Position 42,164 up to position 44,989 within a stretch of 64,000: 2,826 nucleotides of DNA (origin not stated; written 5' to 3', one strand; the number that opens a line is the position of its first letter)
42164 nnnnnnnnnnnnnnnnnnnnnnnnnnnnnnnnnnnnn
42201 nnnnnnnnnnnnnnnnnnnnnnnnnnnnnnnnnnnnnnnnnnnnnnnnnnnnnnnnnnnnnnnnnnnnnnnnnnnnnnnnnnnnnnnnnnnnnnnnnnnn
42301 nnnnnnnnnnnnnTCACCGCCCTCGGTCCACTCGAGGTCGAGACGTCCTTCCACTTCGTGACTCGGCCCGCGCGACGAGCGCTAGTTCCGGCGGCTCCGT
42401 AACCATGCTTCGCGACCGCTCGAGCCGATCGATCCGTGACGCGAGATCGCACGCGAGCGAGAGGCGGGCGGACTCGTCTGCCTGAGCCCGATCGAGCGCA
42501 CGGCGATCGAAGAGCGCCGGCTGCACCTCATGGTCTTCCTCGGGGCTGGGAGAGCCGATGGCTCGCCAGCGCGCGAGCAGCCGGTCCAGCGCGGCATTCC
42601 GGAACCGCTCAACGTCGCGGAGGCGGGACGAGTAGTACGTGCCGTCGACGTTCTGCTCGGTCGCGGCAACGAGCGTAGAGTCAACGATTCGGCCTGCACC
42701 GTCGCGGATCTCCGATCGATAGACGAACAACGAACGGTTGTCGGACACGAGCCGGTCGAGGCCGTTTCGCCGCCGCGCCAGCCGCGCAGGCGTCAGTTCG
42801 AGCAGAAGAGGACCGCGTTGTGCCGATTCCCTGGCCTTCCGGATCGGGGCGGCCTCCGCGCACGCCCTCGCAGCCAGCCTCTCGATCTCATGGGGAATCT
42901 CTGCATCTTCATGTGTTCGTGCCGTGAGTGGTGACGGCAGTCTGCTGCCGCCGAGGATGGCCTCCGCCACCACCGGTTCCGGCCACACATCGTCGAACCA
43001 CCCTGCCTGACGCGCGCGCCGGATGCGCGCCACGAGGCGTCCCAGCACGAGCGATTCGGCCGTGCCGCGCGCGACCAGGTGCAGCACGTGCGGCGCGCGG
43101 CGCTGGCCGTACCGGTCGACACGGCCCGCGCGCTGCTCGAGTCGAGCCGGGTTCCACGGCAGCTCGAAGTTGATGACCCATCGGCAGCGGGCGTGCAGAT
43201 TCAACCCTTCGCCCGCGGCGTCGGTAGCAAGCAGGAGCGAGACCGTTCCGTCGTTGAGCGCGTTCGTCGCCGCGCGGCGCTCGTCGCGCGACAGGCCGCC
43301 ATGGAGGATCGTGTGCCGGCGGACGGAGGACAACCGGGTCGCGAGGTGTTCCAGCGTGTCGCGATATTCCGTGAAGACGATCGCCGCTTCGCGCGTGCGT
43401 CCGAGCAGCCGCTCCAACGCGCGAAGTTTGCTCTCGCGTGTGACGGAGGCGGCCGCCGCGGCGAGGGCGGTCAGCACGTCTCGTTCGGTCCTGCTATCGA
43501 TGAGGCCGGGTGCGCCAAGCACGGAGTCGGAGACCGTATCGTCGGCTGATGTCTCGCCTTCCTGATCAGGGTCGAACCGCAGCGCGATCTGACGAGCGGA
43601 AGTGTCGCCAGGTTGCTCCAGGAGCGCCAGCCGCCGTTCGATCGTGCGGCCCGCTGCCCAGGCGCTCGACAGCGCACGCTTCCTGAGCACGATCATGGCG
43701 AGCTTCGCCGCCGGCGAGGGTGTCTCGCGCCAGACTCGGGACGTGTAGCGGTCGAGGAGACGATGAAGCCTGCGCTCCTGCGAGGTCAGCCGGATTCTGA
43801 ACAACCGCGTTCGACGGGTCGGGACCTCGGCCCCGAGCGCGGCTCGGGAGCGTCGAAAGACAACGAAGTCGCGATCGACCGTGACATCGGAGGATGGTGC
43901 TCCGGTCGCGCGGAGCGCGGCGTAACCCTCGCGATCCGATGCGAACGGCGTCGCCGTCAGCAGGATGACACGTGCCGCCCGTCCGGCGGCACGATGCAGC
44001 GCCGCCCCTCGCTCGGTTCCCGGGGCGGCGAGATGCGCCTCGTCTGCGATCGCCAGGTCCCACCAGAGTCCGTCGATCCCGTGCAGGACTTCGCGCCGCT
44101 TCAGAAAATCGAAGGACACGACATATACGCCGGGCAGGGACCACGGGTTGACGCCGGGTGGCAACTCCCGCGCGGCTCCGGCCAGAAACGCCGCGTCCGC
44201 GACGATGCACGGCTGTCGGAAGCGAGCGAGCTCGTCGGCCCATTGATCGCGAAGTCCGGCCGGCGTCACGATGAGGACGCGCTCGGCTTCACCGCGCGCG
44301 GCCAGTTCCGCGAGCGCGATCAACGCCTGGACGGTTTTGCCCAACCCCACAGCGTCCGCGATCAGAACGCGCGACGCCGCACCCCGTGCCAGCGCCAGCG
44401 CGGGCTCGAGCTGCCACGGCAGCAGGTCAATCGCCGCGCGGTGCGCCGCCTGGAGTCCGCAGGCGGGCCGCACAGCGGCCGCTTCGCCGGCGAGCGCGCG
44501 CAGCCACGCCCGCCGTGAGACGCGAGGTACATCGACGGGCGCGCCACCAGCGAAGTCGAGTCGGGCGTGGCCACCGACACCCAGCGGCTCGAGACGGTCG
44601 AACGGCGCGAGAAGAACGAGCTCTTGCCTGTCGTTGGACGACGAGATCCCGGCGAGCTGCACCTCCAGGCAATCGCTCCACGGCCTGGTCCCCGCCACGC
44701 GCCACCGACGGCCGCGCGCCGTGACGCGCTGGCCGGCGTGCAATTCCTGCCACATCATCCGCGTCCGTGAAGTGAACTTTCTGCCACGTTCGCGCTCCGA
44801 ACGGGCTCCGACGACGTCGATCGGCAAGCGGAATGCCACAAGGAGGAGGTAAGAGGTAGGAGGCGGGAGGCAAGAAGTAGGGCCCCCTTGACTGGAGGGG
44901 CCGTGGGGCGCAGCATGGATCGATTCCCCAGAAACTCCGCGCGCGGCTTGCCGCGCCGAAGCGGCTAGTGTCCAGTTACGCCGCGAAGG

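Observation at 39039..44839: Translationally coupled SNF2 helicase + PglX/DrmMI-like N6-adenine methyltransferase with no other defence genes: candidate minimal helicase-methylase system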

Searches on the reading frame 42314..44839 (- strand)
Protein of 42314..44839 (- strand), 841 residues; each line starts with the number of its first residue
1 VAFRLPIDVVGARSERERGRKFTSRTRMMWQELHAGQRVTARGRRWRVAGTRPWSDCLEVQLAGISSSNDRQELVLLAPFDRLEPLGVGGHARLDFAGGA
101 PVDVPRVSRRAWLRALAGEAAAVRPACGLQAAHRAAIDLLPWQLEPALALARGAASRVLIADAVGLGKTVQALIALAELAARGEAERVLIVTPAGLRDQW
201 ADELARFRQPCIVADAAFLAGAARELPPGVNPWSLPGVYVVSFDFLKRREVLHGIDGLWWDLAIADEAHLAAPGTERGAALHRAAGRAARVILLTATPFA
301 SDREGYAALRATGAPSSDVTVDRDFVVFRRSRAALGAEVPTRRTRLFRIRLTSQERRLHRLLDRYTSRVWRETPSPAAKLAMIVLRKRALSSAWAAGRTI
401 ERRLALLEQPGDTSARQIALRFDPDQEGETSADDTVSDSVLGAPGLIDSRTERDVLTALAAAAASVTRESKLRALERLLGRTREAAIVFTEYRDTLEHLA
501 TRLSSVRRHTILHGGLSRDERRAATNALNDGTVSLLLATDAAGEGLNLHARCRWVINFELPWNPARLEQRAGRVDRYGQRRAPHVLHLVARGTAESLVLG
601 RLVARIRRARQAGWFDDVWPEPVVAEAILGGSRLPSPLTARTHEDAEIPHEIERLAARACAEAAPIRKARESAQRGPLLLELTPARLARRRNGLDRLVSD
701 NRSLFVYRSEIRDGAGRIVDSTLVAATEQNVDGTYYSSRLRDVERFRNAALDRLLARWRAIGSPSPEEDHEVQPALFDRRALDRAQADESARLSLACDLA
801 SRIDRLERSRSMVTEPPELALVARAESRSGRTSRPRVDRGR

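Call 6: search_protein_families(library=pfam, proteins=[window:42314-44839:-], max_evalue=0.01)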
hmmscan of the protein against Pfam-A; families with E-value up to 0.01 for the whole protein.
window:42314-44839:- (841 aa): 5 families
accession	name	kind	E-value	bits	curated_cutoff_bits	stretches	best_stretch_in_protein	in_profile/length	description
PF00271.37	Helicase_C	-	1.4e-22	80.5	23.5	1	471-578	2-110/110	Helicase conserved C-terminal domain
PF00176.29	SNF2-rel_dom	-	7.8e-11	42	24.9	1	156-308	18-173/290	SNF2-related domain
PF04851.21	ResIII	-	5.5e-06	26.8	22.5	1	155-299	23-163/164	Type III restriction enzyme, res subunit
PF00270.35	DEAD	-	0.00026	21.2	26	1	156-299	15-161/167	DEAD/DEAH box helicase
PF07652.20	Flavi_DEAD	-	0.0027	18.2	21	1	251-300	87-138/148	Flavivirus DEAD domain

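Call 7: search_protein_families(library=padloc, proteins=[window:42314-44839:-], max_evalue=0.01)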
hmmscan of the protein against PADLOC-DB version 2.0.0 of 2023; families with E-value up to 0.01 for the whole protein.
window:42314-44839:- (841 aa): 54 families (the best 25 are shown)
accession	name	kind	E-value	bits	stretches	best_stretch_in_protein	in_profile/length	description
PDLC02621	DrmD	-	3.7e-79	265.1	1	31-637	11-688/1040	DrmD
PDLC02504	BrxHI|BrxHII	-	3.7e-60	201.9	1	136-610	107-614/971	BrxHII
PDLC02572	DrmA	-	2.8e-50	169.2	1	109-595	89-640/1043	DrmA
PDLC00659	HmaA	-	9.6e-49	164.1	2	482-612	511-645/1176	SNF2 helicase / DEAD-box helicase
PDLC02623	DrmD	-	3.3e-46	155.6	2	339-607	398-654/1040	DrmD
PDLC02500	BrxHI|BrxHII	-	4.4e-46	155.9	1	135-597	87-593/933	BrxHI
PDLC02632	DrmD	-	9.8e-43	144.6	1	112-608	97-656/662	DrmD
PDLC02633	DrmD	-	3.2e-42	142.5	1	105-592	92-644/839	DrmD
PDLC02619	DrmD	-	8e-34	114.9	2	523-588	481-544/872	DrmD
PDLC02634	DrmD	-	1.9e-32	110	2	518-611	524-617/900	DrmD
PDLC02620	DrmD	-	2.2e-32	110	1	141-612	102-612/1060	DrmD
PDLC02843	DpdE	-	8.3e-31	104.7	2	439-581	526-673/1091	DpdE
PDLC02840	DpdE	-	6.2e-29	98.9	2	450-596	521-673/1091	DpdE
PDLC02624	DrmD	-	1.9e-28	97.3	1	178-590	4-479/652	DrmD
PDLC02193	PLD_Helicase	-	9.9e-25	84.8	2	486-608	694-829/905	-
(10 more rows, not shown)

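Call 8: search_protein_families(library=ncbifam, proteins=[window:42314-44839:-], max_evalue=0.01)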
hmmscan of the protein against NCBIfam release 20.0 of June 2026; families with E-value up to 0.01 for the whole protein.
window:42314-44839:- (841 aa): 25 families
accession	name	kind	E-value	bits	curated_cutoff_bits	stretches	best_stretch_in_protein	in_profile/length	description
NF038317.1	DISARM_DrmD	equivalog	2.3e-87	294.4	610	1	34-811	3-809/1021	DISARM system SNF2-like helicase DrmD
NF041062.1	DpdE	equivalog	8e-45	153.2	500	2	329-590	415-653/1048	protein DpdE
NF042964.1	phospholipD_antiphage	equivalog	4.1e-38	131.3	1100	2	399-609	601-822/895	phospholipase D-like domain-containing anti-phage protein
NF003426.0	PRK04914.1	equivalog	6.3e-34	117.3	576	2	125-298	143-316/959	RNA polymerase-associated protein RapA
NF038318.1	DISARM_DrmD_b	equivalog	3.8e-32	111.3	950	2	532-588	486-541/868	DISARM system SNF2-like helicase DrmD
NF058637.1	helic_SCO1167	equivalog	1.2e-22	79.9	1200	2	466-598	759-895/932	SCO1167/SCO6262 family helicase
NF053675.1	pilus_reg_Snf2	equivalog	3.3e-20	71.8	1100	2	471-598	862-993/1029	pilus expression-regulating Snf2 family helicase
NF008394.0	PRK11192.1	equivalog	5.3e-14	51.9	507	1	413-580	177-344/441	ATP-dependent RNA helicase SrmB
NF041790.1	anti-phage_ZorD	equivalog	6.6e-13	47.5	1500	2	472-585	911-1032/1035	type I Zorya anti-phage system protein ZorD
NF008744.0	PRK11776.1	equivalog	5.4e-12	45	524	1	457-580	215-339/460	ATP-dependent RNA helicase DbpA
NF053631.1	RNA_helic_CshA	equivalog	2.5e-10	39.8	646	1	453-580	206-334/434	degradosome RNA helicase CshA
TIGR01389.1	recQ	equivalog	2.7e-09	36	640.2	1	474-582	215-323/591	DNA helicase RecQ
NF010337.0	PRK13766.1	equivalog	3.8e-09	35.2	610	1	478-595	361-483/781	Hef nuclease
NF053636.1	DDHlcsCsdAPsy1082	equivalog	2.6e-08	32.8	890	1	471-579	230-339/512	DEAD/DEAH box helicase CsdA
NF007882.0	PRK10590.1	equivalog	5.4e-08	32.2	743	1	466-577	227-339/456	ATP-dependent RNA helicase RhlE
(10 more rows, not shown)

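Call 16: find_homologous_proteins(query=window:42314-44761:-, max_evalue=1e-10)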
Query window:42314-44761:- (815 aa): 2126 proteins with E <= 1e-10 among 8000 candidates; the best 120 are listed.
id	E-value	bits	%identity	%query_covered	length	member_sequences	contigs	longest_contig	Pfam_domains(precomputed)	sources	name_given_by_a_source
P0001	0.0e+0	1615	93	100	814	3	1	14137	PF00176.30,PF00271.38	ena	-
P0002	0.0e+0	1499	89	98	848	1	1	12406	PF00176.30,PF00271.38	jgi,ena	-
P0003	0.0e+0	1389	82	100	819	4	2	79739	PF00176.30,PF00271.38,PF04851.22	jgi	jgi:superfamily II DNA or RNA helicase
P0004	0.0e+0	1183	71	98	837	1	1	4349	PF00176.30,PF00271.38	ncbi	ncbi:MAG: helicase-related protein [Vicinamibacterales bacterium]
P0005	0.0e+0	1156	70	98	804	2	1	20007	PF00270.36,PF00176.30,PF00271.38,PF04851.22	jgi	jgi:superfamily II DNA or RNA helicase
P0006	0.0e+0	1139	70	99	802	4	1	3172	PF00270.36,PF00176.30,PF00271.38,PF04851.22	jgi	jgi:superfamily II DNA or RNA helicase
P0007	0.0e+0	1130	68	99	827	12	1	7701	PF00176.30,PF00271.38,PF04851.22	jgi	jgi:superfamily II DNA or RNA helicase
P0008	0.0e+0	1096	68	98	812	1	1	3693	PF00176.30,PF00271.38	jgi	jgi:superfamily II DNA or RNA helicase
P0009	0.0e+0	1043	66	98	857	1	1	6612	PF00176.30,PF00271.38,PF04851.22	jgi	jgi:superfamily II DNA or RNA helicase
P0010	0.0e+0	1034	66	98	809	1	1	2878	PF00176.30,PF00271.38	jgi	jgi:superfamily II DNA or RNA helicase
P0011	0.0e+0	1025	65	98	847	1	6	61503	PF00176.30,PF00271.38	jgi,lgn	jgi:superfamily II DNA or RNA helicase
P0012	1.6e-259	882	59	98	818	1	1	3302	PF00176.30,PF00271.38,PF04851.22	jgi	jgi:superfamily II DNA or RNA helicase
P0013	1.2e-255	869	58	98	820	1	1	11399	PF00270.36,PF00176.30,PF00271.38,PF04851.22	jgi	jgi:superfamily II DNA or RNA helicase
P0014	8.3e-254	863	59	98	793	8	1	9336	PF00176.30,PF00271.38,PF04851.22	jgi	jgi:superfamily II DNA or RNA helicase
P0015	3.0e-249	848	57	98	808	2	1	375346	PF00176.30,PF00271.38,PF04851.22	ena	-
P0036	3.1e-135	471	40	96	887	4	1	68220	PF00176.30,PF00271.38,PF04851.22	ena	-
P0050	1.2e-133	465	49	73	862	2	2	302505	PF00270.36,PF00176.30,PF00271.38,PF04851.22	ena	-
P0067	2.6e-132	461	47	79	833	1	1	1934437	PF00176.30,PF00271.38,PF04851.22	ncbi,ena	-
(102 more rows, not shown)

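Call 18: find_encoding_contigs(protein=P0003, flank=10000, max_places=2)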
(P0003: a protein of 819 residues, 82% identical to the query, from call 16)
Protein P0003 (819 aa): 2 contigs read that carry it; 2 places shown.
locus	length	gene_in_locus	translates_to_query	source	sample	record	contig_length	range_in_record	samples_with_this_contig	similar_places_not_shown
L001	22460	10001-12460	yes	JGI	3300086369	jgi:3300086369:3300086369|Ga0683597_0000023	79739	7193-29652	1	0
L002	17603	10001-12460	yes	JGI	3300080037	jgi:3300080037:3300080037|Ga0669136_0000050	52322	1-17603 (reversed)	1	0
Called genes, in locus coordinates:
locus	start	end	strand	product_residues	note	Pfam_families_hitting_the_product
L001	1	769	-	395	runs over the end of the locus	PF13400:Tad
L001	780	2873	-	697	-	PF13629:T2SS-T3SS_pil_N, PF04972:BON (weak), PF00263:Secretin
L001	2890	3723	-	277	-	PF08666:SAF, PF16976:RcpC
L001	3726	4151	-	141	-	PF07811:TadE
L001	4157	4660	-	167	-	PF01478:Peptidase_A24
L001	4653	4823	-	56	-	PF04964:Flp_Fap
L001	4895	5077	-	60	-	PF04964:Flp_Fap (weak)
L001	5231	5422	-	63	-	PF04964:Flp_Fap (weak)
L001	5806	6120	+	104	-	-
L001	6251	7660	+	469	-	-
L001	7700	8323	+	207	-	-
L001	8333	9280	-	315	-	PF00089:Trypsin, PF13365:Trypsin_2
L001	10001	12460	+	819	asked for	PF00176:SNF2-rel_dom, PF04851:ResIII (weak), PF00271:Helicase_C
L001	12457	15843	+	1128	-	PF02384:N6_Mtase (faint), PF07669:Eco57I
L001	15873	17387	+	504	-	PF12797:Fer4_2 (faint), PF12837:Fer4_6 (faint), PF12838:Fer4_7 (faint), PF13247:Fer4_11, PF25160:LdpA_Fe-S-bd (weak), PF00037:Fer4 (weak), PF03916:NrfD, PF14589:NrfD_2, +2 more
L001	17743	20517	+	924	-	PF04879:Molybdop_Fe4S4, PF00384:Molybdopterin, PF01568:Molydop_binding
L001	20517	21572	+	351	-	PF01590:GAF, PF13185:GAF_2, PF00512:HisKA (weak)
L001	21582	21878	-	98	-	PF07843:DUF1634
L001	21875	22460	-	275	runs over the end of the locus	PF01925:TauE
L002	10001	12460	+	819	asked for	PF00176:SNF2-rel_dom, PF04851:ResIII (weak), PF00271:Helicase_C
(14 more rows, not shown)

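Call 19: find_encoding_contigs(protein=P0015, flank=10000, max_places=1)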
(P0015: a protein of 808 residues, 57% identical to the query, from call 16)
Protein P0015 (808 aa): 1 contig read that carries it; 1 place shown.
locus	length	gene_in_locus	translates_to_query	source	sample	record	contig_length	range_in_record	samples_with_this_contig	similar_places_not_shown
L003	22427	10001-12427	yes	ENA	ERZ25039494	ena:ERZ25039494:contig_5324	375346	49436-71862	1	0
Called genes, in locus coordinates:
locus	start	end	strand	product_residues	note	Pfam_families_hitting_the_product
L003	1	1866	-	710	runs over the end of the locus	PF13629:T2SS-T3SS_pil_N, PF04972:BON (weak), PF00263:Secretin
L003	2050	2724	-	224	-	PF08666:SAF, PF16976:RcpC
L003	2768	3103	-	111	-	PF01478:Peptidase_A24 (weak)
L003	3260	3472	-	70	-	PF04964:Flp_Fap (weak)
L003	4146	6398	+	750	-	-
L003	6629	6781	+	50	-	-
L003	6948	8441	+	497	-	-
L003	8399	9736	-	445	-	PF00089:Trypsin, PF13365:Trypsin_2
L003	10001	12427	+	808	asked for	PF04851:ResIII (faint), PF00176:SNF2-rel_dom, PF00271:Helicase_C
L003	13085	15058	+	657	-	PF02384:N6_Mtase, PF20473:MmeI_Mtase (weak), PF07669:Eco57I, PF02384:N6_Mtase (weak)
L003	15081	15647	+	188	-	-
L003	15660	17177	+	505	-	PF12837:Fer4_6 (faint), PF12838:Fer4_7 (faint), PF13187:Fer4_9 (faint), PF13247:Fer4_11, PF25160:LdpA_Fe-S-bd (weak), PF00037:Fer4 (weak), PF12797:Fer4_2 (weak), PF03916:NrfD, +1 more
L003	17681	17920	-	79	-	-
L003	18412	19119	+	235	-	-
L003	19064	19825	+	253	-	PF01568:Molydop_binding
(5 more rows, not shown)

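Call 20: find_encoding_contigs(protein=P0067, flank=10000, max_places=1)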
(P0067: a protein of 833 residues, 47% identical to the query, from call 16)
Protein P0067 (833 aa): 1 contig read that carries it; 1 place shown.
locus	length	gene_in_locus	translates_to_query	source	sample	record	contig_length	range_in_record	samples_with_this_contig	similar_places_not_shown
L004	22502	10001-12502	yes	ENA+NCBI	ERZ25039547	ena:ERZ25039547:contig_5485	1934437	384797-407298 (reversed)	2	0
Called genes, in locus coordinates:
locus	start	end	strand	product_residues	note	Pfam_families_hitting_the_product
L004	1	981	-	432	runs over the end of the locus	PF00263:Secretin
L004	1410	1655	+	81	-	-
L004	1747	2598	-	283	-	PF08666:SAF (weak), PF16976:RcpC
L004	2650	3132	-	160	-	PF01478:Peptidase_A24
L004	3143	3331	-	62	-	PF04964:Flp_Fap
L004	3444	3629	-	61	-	PF04964:Flp_Fap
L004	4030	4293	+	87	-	-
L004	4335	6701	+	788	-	-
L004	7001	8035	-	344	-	-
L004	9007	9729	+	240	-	-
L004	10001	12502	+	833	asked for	PF00176:SNF2-rel_dom, PF04851:ResIII (weak), PF00271:Helicase_C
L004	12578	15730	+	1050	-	PF02384:N6_Mtase, PF20473:MmeI_Mtase, PF07669:Eco57I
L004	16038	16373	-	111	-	-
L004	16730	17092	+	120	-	PF00512:HisKA (weak)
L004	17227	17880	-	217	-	PF01925:TauE, PF07843:DUF1634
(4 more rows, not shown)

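Call 21: find_encoding_contigs(protein=P0036, flank=10000, max_places=1)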
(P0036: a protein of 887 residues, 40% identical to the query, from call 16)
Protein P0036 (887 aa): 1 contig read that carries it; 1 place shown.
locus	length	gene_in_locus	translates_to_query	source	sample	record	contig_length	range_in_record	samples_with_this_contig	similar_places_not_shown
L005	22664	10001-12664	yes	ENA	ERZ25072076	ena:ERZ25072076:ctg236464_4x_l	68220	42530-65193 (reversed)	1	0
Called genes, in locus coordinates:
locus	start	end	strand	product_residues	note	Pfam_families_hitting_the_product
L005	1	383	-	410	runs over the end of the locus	PF00364:Biotin_lipoyl, PF25997:BSH_YhbJ (faint), PF02817:E3_binding, PF00198:2-oxoacid_dh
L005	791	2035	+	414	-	PF00072:Response_reg, PF00158:Sigma54_activat, PF14532:Sigma54_activ_2, PF07728:AAA_5 (weak)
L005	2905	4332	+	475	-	PF04055:Radical_SAM, PF13353:Fer4_12 (weak)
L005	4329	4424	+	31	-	-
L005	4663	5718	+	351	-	PF00496:SBP_bac_5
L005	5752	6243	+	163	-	-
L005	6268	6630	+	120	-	-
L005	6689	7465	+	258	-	PF02743:dCache_1, PF00672:HAMP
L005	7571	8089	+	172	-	PF02518:HATPase_c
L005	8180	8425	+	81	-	-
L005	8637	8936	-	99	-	PF00216:Bac_DNA_binding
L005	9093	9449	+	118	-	PF01227:GTP_cyclohydroI (weak), PF14489:QueF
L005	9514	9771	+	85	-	PF01713:Smr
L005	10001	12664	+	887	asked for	PF00176:SNF2-rel_dom, PF04851:ResIII (faint), PF00271:Helicase_C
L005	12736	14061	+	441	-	-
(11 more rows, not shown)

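Call 22: find_encoding_contigs(protein=P0050, flank=10000, max_places=1)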
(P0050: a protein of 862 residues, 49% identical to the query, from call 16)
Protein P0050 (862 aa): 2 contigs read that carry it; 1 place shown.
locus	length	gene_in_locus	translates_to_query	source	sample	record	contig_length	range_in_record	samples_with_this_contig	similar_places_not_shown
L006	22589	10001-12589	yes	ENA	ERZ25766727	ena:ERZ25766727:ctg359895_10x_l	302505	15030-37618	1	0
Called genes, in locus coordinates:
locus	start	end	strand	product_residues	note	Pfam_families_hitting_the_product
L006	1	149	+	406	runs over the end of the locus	PF00072:Response_reg, PF00158:Sigma54_activat, PF14532:Sigma54_activ_2, PF00004:AAA (faint), PF07728:AAA_5, PF25601:AAA_lid_14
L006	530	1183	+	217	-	-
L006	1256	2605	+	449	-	PF04055:Radical_SAM, PF13353:Fer4_12 (faint)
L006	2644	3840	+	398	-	PF13011:LZ_Tnp_IS481, PF13384:HTH_23, PF13518:HTH_28, PF13551:HTH_29, PF13565:HTH_32, PF00665:rve, PF13683:rve_3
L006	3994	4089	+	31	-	-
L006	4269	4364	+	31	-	-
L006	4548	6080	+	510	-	PF00496:SBP_bac_5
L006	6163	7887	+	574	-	PF02743:dCache_1, PF17201:Cache_3-Cache_2 (weak), PF00672:HAMP, PF13581:HATPase_c_2 (faint), PF02518:HATPase_c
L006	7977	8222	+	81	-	-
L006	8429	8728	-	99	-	PF00216:Bac_DNA_binding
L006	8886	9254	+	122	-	PF14489:QueF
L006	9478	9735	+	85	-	PF01713:Smr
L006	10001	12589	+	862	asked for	PF00176:SNF2-rel_dom, PF00270:DEAD (weak), PF04851:ResIII (weak), PF00271:Helicase_C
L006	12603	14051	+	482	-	PF02384:N6_Mtase (weak)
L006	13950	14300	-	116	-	-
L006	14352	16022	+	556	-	PF07669:Eco57I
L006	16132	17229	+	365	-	PF00586:AIRS, PF02769:AIRS_C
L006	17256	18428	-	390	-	PF13384:HTH_23 (faint), PF13936:HTH_38, PF13565:HTH_32 (weak), PF00665:rve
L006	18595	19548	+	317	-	PF08668:HDOD (faint), PF13487:HD_5, PF01966:HD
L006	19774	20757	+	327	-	PF13485:Peptidase_MA_2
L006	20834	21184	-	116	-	PF02313:Fumarate_red_D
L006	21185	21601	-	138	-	PF02300:Fumarate_red_C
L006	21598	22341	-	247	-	PF13085:Fer2_3, PF13187:Fer4_9 (faint), PF12838:Fer4_7 (faint), PF13746:Fer4_18 (faint), PF13183:Fer4_8, PF13237:Fer4_10, PF13534:Fer4_17 (weak)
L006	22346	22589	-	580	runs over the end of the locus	PF00890:FAD_binding_2, PF03486:HI0933_like (faint), PF07992:Pyr_redox_2 (faint), PF02910:Succ_DH_flav_C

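Call 24: search_solved_structures(query=window:42314-44761:-, max_evalue=0.00001)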
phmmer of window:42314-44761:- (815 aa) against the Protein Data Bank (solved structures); distinct sequences matched with E-value up to 0.00001: 86 (the best 60 are shown).
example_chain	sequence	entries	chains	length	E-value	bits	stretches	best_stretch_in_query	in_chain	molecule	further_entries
8so8_A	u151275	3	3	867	1.9e-28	102.6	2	99-282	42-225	RNA polymerase-associated protein RapA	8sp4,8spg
6bog_A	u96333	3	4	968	2.5e-28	102.1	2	99-282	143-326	RNA polymerase-associated protein RapA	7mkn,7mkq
7m8e_F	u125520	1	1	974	2.6e-28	102.1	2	99-282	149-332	RNA polymerase-associated protein RapA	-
4s20_K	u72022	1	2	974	2.7e-28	102.1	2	99-281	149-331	RNA polymerase-associated protein RapA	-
8t0l_F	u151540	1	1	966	4.1e-28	101.4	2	97-282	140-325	RNA polymerase-associated protein RapA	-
6hts_G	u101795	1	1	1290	4.1e-14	55.1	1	433-629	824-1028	Chromatin-remodeling ATPase INO80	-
7zi4_G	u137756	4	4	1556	6.8e-14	54.4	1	433-629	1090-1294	Chromatin-remodeling ATPase INO80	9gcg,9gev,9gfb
9ge5_G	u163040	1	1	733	1.1e-13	53.7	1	433-577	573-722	Chromatin-remodeling ATPase INO80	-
1z3i_X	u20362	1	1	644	5.8e-13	51.3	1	445-577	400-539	similar to RAD54-like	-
6gej_M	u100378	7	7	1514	9.1e-13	50.7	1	446-635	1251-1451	Helicase SWR1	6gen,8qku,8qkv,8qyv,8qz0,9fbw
9b1d_A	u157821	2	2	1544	9.6e-13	50.6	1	446-635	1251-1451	Helicase SWR1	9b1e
8euf_Q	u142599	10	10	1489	6.8e-12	47.8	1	439-575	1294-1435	Chromatin-remodeling ATPase INO80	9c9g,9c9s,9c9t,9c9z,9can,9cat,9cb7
1z63_A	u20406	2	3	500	1.4e-11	46.7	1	459-572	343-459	Helicase of the snf2/rad54 family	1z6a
7ux9_P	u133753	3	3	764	2.5e-11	45.9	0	444-581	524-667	ATP-dependent DNA helicase DDM1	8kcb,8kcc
8wh5_K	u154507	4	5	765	2.6e-11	45.9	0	444-581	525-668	ATP-dependent DNA helicase DDM1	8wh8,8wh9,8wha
23cp_K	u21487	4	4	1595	3.5e-08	35.5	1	494-653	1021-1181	WD40 repeat-containing protein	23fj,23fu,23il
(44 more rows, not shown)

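Call 50: search_protein_families(library=pfam, proteins=[L006:8886-9254:+], max_evalue=0.01)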
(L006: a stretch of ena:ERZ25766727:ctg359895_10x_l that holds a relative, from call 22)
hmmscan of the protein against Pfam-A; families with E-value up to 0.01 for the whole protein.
L006:8886-9254:+ (122 aa): 2 families
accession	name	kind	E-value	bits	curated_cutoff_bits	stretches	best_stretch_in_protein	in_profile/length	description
PF14489.11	QueF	-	4.5e-32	110.6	27.3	1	37-114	1-78/81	QueF-like protein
PF01227.27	GTP_cyclohydroI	-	5.9e-05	23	27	1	26-96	66-136/179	GTP cyclohydrolase I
